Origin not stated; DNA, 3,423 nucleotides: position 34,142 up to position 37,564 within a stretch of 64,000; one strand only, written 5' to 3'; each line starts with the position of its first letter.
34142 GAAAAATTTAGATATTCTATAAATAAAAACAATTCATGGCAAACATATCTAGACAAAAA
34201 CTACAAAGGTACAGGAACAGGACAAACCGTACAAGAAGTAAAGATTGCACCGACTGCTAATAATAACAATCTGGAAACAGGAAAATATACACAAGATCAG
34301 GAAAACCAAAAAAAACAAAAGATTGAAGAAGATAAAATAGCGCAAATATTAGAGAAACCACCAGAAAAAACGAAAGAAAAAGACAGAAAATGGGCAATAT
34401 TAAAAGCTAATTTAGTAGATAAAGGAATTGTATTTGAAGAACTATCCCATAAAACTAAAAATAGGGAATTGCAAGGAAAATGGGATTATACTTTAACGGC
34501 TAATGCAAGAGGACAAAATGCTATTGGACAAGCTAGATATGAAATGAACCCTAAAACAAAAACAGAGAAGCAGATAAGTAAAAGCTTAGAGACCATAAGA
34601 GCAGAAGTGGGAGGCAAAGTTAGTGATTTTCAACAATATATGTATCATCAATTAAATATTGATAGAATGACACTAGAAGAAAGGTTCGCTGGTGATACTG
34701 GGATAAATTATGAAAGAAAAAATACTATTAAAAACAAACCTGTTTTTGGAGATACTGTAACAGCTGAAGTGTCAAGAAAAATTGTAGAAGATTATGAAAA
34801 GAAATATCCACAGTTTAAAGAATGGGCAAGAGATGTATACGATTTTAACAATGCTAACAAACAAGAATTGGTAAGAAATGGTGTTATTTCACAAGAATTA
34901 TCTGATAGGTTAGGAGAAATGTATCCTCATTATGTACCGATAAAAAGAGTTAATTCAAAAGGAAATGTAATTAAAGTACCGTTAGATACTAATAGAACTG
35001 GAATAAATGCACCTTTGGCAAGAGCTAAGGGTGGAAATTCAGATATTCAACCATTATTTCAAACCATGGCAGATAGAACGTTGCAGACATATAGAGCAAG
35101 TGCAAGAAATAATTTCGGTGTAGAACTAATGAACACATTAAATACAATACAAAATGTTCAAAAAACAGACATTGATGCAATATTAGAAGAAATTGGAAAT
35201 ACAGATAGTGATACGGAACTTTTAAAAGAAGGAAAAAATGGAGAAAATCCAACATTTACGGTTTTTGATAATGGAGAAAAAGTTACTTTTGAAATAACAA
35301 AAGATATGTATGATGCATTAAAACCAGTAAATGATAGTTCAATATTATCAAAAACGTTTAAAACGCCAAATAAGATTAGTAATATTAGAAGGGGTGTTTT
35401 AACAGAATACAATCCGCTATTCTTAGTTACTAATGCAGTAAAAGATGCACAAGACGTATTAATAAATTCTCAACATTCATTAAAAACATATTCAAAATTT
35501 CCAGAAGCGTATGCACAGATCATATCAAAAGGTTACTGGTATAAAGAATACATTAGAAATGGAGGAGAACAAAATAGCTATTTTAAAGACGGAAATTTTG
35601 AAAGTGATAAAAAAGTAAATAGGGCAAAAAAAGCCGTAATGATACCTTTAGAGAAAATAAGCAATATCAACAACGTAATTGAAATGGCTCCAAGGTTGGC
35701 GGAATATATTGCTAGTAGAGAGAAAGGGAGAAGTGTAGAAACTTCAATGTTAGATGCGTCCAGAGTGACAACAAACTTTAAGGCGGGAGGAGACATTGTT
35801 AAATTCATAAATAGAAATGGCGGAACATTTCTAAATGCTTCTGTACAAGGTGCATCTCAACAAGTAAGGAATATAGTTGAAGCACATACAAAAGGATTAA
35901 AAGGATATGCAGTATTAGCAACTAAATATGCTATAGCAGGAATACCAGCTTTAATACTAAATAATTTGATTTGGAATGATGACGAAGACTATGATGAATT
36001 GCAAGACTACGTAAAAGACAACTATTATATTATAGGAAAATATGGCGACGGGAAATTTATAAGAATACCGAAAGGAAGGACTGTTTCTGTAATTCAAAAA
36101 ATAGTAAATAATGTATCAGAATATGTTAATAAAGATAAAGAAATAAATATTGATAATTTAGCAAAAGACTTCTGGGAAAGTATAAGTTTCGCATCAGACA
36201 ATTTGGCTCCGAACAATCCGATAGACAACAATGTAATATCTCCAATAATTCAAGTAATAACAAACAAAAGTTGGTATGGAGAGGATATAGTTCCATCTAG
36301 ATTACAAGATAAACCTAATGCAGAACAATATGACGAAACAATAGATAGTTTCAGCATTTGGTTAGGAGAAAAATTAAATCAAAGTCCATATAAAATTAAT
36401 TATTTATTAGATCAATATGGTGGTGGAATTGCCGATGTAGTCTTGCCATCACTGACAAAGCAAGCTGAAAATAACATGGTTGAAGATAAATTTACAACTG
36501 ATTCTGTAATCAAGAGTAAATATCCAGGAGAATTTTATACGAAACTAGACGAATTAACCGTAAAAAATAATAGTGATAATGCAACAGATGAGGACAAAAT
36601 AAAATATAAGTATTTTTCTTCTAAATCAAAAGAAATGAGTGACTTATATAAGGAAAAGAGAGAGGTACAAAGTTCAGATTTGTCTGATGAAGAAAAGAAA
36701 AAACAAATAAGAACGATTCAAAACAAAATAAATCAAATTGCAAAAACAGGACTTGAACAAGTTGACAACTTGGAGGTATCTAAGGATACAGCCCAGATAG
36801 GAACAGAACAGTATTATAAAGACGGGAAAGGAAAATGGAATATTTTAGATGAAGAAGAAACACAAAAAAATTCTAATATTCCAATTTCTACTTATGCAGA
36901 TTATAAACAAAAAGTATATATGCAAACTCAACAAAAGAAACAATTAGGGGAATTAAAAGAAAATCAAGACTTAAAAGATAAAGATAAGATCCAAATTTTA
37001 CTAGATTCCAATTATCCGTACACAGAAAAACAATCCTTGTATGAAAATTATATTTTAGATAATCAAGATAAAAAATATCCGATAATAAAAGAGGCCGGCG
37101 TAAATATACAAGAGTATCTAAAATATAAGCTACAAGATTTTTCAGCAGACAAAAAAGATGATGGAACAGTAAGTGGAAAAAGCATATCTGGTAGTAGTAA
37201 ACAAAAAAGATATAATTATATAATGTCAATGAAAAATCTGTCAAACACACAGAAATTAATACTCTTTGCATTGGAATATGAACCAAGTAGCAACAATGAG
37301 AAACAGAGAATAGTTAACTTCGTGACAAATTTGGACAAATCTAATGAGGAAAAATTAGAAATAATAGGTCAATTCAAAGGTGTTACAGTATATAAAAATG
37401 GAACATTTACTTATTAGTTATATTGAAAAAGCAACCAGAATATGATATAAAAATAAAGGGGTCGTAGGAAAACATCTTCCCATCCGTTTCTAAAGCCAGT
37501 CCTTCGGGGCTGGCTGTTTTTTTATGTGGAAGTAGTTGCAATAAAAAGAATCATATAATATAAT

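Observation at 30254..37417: LysM/coiled-coil protein plus a 2040-aa two-HExxH giant protein as a separate unit after the lysis cassette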

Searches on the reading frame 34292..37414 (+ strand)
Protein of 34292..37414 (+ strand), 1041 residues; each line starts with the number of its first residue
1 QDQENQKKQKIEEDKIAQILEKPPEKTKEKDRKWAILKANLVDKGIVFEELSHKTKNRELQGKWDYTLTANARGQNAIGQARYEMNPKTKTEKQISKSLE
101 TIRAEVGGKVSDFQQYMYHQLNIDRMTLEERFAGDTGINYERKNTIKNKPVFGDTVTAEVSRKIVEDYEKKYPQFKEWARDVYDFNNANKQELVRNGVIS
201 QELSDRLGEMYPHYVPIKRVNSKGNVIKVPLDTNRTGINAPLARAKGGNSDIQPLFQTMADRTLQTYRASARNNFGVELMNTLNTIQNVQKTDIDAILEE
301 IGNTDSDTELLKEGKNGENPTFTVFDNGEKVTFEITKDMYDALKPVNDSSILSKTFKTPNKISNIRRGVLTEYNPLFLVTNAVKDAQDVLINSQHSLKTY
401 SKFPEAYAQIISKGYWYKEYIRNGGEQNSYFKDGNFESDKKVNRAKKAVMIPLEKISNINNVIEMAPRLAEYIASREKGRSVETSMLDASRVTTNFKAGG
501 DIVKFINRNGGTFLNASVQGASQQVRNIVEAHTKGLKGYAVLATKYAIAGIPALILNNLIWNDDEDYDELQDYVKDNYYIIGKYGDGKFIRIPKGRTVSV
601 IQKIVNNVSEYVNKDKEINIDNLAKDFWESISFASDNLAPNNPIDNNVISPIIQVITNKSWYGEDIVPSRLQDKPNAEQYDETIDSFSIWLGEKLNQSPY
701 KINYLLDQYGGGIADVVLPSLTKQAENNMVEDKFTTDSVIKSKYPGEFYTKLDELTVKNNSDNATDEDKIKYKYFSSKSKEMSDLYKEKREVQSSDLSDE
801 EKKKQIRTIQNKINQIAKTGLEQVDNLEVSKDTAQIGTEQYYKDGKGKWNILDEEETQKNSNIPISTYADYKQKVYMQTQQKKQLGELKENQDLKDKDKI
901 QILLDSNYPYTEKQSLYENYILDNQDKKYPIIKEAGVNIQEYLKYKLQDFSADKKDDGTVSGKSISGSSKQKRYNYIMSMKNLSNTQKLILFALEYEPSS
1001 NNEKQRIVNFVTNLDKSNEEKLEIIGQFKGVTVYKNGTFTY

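Call 40: search_solved_structures(query=A2, max_evalue=1)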
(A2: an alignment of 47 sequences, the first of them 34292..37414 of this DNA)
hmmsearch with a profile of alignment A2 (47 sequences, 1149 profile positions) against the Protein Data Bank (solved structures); distinct sequences matched with E-value up to 1: 1.
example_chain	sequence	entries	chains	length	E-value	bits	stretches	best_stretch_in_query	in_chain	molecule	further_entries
8e0o_C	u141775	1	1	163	0.046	15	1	181-257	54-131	hetBGL03-15-18c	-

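Call 63: predict_structure(alignment_id=A2)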
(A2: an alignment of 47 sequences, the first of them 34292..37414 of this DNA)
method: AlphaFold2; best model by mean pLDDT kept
length: 1041 residues; sequences in the alignment: 47
mean_pLDDT: 81.8   pTM: 0.71
mean pLDDT of the five models: 81.8, 81.4, 77.7, 76.0, 74.2
residues with pLDDT >= 90: 397; 70-90: 456; 50-70: 129; < 50: 59
segments of 3 or more residues with pLDDT < 50: 1-28, 222-235, 300-307, 960-966
pLDDT, mean of each block of 10 residues (from residue 1): 34 34 42 79 89 89 93 94 92 95 93 94 89 60 70 87 96 97 95 91 89 85 39 47 61 87 91 93 69 51 49 81 86 88 80 84 82 79 84 90 94 95 90 83 69 80 91 96 95 86 86 82 81 76 72 66 84 84 82 80 69 59 69 66 66 84 73 85 81 91 86 69 61 82 87 88 90 92 86 79 86 93 90 91 92 90 94 96 95 94 95 95 89 92 92 63 57 91 93 91 92 92 91 89 84
secondary structure, 60 per line:
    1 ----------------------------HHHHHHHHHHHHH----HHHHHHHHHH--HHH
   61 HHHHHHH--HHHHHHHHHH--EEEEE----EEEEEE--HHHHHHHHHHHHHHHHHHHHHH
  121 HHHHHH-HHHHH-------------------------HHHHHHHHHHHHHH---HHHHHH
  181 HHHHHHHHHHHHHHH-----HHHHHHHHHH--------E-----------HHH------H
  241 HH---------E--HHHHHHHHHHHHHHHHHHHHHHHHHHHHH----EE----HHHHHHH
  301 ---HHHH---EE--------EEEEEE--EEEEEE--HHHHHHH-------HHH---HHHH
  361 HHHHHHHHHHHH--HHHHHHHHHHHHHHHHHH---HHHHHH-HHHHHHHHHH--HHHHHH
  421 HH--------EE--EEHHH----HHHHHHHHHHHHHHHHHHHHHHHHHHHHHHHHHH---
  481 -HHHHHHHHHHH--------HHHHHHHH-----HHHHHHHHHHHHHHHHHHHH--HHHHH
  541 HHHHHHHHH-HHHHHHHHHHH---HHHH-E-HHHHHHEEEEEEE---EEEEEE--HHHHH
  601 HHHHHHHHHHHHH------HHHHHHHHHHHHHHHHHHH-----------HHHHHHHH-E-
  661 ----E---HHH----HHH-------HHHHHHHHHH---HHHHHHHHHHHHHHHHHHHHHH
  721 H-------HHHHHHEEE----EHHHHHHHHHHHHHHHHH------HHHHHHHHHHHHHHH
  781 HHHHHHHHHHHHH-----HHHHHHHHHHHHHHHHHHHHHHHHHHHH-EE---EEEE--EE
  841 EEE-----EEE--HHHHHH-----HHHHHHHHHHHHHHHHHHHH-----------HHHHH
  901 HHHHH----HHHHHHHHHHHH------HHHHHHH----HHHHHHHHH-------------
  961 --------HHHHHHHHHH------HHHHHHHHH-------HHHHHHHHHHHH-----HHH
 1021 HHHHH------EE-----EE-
elements in order (helices of 4 or more, strands of 3 or more residues): H29-41 H46-55 H58-67 H70-79 E82-86 E91-96 H99-126 H128-132 H158-171 H175-195 H201-210 H255-283 H294-300 H304-307 E321-326 E329-334 H337-343 H357-372 H375-392 H396-401 H403-412 H415-422 H444-477 H482-492 H501-508 H514-533 H536-549 H551-561 H565-568 H572-577 E578-584 E588-593 H596-613 H620-638 H650-657 H686-695 H699-721 H729-734 E735-737 H743-759 H766-793 H799-826 E833-836 E839-843 E849-851 H854-859 H865-884 H896-905 H910-921 H928-934 H939-947 H969-978 H985-993 H1001-1012 H1018-1025

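Call 100: fold_search(model_id=the predicted structure, library=viral)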
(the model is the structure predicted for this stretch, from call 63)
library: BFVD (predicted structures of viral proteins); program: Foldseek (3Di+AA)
matches with E <= 10: 209; with E <= 0.001: 72
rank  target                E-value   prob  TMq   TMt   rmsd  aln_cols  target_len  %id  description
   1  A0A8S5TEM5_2          5.5e-73  1.00  0.82  0.74   4.5      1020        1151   40  Large polyvalent protein associated domain 38 [Siphoviridae sp. ct1yA16]
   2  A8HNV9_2              1.5e-24  1.00  0.56  0.45   7.8       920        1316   18  (no name in the UniProt tables at hand)
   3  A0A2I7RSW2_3          3.9e-23  1.00  0.55  0.52   8.4       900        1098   18  (no name in the UniProt tables at hand)
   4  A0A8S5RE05            1.4e-22  1.00  0.55  0.44   9.4       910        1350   18  Type I restriction enzyme Methylase [virus sp. ctqq75]
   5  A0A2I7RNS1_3          1.8e-22  1.00  0.54  0.54   8.8       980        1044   17  (no name in the UniProt tables at hand)
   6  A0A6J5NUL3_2          2.2e-22  1.00  0.51  0.56   8.6       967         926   16  Uncharacterized protein [uncultured Caudovirales phage]
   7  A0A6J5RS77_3          3.0e-22  1.00  0.56  0.49   7.0       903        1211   17  Uncharacterized protein [uncultured Caudovirales phage]
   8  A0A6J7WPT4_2          4.7e-22  1.00  0.56  0.48   9.8       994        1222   16  Large polyvalent protein associated domain-containing protein [uncultured Caudovirales phage]
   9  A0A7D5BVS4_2          1.0e-21  1.00  0.51  0.53  10.5       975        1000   18  (no name in the UniProt tables at hand)
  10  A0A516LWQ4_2          1.2e-21  1.00  0.56  0.59  10.4       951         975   17  (no name in the UniProt tables at hand)
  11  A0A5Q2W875            1.5e-21  1.00  0.51  0.44  14.8       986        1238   16  (no name in the UniProt tables at hand)
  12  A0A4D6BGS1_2          1.5e-21  1.00  0.56  0.43   8.3       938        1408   17  (no name in the UniProt tables at hand)
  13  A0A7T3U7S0            1.7e-21  1.00  0.58  0.49   8.1       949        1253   16  (no name in the UniProt tables at hand)
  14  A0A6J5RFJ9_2          1.7e-21  1.00  0.55  0.48   6.9       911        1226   15  Large polyvalent protein associated domain-containing protein [uncultured Caudovirales phage]
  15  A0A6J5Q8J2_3          2.0e-21  1.00  0.57  0.55   6.2       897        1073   16  RelA/SpoT [uncultured Caudovirales phage]
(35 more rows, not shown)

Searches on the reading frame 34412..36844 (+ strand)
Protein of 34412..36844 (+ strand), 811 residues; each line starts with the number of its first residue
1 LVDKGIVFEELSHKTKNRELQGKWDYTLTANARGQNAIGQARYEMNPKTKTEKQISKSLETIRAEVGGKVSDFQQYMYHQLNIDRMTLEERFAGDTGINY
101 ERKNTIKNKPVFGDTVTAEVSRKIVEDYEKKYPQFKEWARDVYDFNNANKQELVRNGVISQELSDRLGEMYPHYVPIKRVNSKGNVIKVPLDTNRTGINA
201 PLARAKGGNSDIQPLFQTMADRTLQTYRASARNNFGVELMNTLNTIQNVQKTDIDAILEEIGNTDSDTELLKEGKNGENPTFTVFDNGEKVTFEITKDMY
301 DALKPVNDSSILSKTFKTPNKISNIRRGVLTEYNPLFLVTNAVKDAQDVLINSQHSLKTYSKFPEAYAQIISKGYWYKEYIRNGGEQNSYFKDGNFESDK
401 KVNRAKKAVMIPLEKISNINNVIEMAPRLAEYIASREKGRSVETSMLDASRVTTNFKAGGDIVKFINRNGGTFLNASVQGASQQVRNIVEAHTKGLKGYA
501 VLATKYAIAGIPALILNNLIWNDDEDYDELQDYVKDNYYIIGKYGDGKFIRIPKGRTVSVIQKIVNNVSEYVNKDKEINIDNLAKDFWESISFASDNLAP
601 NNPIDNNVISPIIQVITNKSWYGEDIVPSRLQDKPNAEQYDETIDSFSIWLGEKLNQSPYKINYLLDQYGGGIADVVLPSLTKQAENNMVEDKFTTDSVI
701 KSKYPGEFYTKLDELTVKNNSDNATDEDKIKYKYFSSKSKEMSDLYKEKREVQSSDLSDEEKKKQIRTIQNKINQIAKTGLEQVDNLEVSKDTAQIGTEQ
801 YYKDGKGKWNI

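Call 31: search_dna_similar(collection=phages, mode=protein, query=window:34412-36844:+, max_rows=45, rows=spread)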
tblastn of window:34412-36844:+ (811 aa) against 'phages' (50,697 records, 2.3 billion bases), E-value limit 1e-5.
Records with a match: 354; places in all: 354; records where one place covers at least 80% of the query: 3.
Best place of each record, by identity: <60% 354.
By first word of the organism name: Vibrio 119; Stx2a-converting 77; Escherichia 73; Ralstonia 18; Bacillus 14; Stx2-converting 12; Burkholderia 8; Shigella 6; Stx 6; Enterobacteria 5; and 10 more.
By host as written in the record: - 196; Vibrio crassostreae 11; Escherichia coli K514 (EHEC) 7; Bacillus megaterium 6; Bacillus megaterium Km 5; Ralstonia pseudosolanacearum I-31 (MT043) 5; Vibrio tasmaniensis 4; Burkholderia cenocepacia 4; and 81 more.
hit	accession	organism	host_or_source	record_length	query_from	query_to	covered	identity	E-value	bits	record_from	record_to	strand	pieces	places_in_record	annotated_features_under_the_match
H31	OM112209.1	Bacillus phage PK1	Bacillus sp. (in: Bacteria)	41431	59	788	90%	21.4%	1e-21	107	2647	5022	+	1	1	hypothetical protein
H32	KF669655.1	Bacillus phage Page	Bacillus megaterium Km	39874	146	788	79%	22.5%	8e-21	104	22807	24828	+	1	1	hypothetical protein | ribosome_binding_site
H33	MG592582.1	Vibrio phage 1.211.B._10N.222.52.F11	Vibrio tasmaniensis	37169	130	678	68%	24.0%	3e-22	109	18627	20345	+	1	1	N-6 adenine-specific DNA methylase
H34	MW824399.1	Vibrio phage 44E38.2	Vibrio crassostreae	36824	130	678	68%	23.9%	3e-21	105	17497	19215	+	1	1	hypothetical protein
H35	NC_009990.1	Thalassomonas phage BA3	Thalassomonas loyana LMG 22536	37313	130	678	68%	23.6%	3e-19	100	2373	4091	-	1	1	hypothetical protein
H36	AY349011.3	Burkholderia phage Bcep22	-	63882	107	681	71%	21.0%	2e-9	68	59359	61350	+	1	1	DarB-like antirestriction protein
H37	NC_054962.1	Ralstonia phage Claudette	Ralstonia pseudosolanacearum I-15 ...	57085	107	628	64%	22.2%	9e-9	66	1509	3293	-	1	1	DarB-like antirestriction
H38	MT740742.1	Ralstonia phage Heva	Ralstonia pseudosolanacearum I-31 ...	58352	107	628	64%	22.2%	3e-9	67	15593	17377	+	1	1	hypothetical protein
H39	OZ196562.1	Vibrio phage K248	Seawater and oysters mix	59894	306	777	58%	22.5%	4e-14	83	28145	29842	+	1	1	hypothetical protein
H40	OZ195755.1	Vibrio phage D56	Seawater and oysters mix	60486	306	777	58%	22.5%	6e-14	82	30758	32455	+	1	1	hypothetical protein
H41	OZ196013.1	Vibrio phage D305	Seawater and oysters mix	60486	306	777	58%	22.5%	6e-14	82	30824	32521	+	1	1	hypothetical protein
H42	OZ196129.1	Vibrio phage D96b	Seawater and oysters mix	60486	306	777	58%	22.5%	6e-14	82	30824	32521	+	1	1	hypothetical protein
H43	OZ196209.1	Vibrio phage D55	Seawater and oysters mix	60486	306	777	58%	22.5%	6e-14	82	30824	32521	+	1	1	hypothetical protein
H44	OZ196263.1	Vibrio phage D166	Seawater and oysters mix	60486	306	777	58%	22.5%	6e-14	82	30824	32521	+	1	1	hypothetical protein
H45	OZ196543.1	Vibrio phage D185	Seawater and oysters mix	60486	306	777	58%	22.5%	6e-14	82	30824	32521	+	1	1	hypothetical protein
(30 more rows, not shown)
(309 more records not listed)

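Call 35: find_homologous_proteins(query=window:34412-36844:+, max_evalue=0.00001)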
Query window:34412-36844:+ (811 aa): 115 proteins with E <= 0.00001 among 8000 candidates.
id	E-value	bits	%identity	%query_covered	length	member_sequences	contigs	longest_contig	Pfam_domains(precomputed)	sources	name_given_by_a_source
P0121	0.0e+0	1269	70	99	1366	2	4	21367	PF18760.8,PF18857.7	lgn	-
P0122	0.0e+0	1184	66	100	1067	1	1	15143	PF18857.7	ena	-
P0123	0.0e+0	1164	64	100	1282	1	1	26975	PF18857.7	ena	-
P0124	0.0e+0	1121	62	100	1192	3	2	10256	PF18857.7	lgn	-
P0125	0.0e+0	1100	63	100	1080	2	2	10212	PF18857.7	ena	-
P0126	0.0e+0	1077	61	100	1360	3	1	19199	PF18857.7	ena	-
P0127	0.0e+0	1057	64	89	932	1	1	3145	PF18857.7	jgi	jgi:hypothetical protein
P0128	0.0e+0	1034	64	87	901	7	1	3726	PF18857.7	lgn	-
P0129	0.0e+0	1021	68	80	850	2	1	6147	PF18857.7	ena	-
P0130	1.3e-295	1001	79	70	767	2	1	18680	PF18857.7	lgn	-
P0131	9.8e-292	988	65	81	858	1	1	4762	PF18857.7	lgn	-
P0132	1.2e-291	988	57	100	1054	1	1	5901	PF18857.7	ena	-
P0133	1.7e-282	957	58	84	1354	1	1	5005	PF18857.7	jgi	jgi:hypothetical protein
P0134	3.2e-281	953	56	100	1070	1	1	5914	PF18857.7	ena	-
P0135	7.2e-280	949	64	79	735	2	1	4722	PF18857.7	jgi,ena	-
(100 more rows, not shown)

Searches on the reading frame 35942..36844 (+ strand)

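Call 19: search_protein_families(library=pfam, proteins=[window:35942-36844:+], max_evalue=1)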
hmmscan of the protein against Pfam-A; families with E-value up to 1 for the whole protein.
window:35942-36844:+ (301 aa): 4 families
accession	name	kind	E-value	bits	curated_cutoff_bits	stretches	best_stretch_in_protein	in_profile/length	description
PF18857.6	LPD38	-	8e-35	121.1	27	1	14-183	1-180/189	Large polyvalent protein associated domain 38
PF22930.1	PDXDC1-like_cen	-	0.46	11.1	25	0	123-149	37-63/117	PDXDC1-like central domain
PF14282.11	FlxA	-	0.59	10.7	26.3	0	225-267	19-62/101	FlxA-like protein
PF00615.24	RGS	-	0.71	10.7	23.9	0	197-265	29-98/117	Regulator of G protein signaling domain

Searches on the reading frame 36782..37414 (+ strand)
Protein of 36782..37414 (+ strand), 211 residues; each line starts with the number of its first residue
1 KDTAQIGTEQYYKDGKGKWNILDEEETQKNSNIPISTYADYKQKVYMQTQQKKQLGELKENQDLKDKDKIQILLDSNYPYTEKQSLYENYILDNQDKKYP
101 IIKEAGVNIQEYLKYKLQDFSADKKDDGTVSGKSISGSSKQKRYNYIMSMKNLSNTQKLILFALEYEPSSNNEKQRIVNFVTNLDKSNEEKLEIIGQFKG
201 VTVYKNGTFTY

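Call 19: search_protein_families(library=pfam, proteins=[window:36782-37414:+], max_evalue=1)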
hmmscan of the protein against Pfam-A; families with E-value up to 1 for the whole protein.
window:36782-37414:+ (211 aa): 0 families

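Call 42: search_protein_families(library=phrogs, proteins=[window:36782-37414:+], max_evalue=0.01)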
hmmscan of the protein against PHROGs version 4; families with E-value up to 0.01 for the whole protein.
window:36782-37414:+ (211 aa): 1 family
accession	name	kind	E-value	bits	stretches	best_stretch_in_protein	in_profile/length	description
phrog_13292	-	unknown function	0.0081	17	1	11-53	22-65/65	-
